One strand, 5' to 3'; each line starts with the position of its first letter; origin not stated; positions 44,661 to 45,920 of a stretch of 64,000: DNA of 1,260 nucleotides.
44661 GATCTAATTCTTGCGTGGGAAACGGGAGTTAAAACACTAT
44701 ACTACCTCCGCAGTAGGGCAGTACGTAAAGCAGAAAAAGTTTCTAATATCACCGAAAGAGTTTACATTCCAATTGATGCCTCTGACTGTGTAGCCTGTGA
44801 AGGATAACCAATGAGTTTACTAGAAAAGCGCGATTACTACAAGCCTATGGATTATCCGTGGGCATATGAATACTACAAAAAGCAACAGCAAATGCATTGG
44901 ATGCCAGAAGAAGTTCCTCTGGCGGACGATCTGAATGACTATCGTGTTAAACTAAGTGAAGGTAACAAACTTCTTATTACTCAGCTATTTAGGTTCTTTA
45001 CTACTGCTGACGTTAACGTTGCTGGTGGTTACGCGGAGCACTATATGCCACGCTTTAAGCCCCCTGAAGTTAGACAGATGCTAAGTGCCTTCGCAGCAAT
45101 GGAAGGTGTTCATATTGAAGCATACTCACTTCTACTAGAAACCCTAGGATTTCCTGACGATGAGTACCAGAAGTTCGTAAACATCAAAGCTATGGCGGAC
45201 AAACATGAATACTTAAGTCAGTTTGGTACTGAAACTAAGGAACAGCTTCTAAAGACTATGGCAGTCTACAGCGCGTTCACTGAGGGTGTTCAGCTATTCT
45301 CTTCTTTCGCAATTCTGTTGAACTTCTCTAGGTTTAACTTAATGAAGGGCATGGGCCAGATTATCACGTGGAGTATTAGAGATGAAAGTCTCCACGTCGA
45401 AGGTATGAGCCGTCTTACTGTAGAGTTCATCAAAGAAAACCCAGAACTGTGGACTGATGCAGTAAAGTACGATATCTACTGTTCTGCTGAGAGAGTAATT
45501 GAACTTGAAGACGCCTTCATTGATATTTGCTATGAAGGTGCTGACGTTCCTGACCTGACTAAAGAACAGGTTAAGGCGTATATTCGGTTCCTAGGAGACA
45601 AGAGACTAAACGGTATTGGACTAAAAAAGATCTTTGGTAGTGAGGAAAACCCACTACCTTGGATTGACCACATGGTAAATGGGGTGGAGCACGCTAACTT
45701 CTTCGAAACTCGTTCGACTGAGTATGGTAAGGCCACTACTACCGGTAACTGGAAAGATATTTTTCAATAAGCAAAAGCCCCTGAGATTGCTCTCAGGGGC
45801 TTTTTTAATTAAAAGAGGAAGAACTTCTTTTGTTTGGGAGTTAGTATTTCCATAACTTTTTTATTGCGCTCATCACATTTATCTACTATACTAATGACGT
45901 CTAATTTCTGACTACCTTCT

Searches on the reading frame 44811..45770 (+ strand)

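Call 20: search_protein_families(library=phrogs, proteins=[window:44811-45770:+], max_evalue=0.00001)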
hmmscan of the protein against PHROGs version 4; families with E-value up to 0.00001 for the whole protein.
window:44811-45770:+ (319 aa): 5 families
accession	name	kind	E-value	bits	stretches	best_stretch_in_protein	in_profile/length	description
phrog_86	-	DNA, RNA and nucleotide metabolism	5.7e-88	296.8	1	6-318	67-398/504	ribonucleoside diphosphate reductase small subunit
phrog_30939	-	DNA, RNA and nucleotide metabolism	7.1e-15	54.9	1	25-310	32-324/977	ribonucleotide reductase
phrog_8368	-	DNA, RNA and nucleotide metabolism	2.4e-12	48.1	1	178-312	1-142/156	aerobic NDP reductase small subunit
phrog_24856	-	DNA, RNA and nucleotide metabolism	1.2e-07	32.7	1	18-185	18-191/195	ribonucleotide reductase class Ia beta subunit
phrog_10582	-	DNA, RNA and nucleotide metabolism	7.5e-06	26.3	0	11-110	30-128/255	ribonucleotide reductase class Ia beta subunit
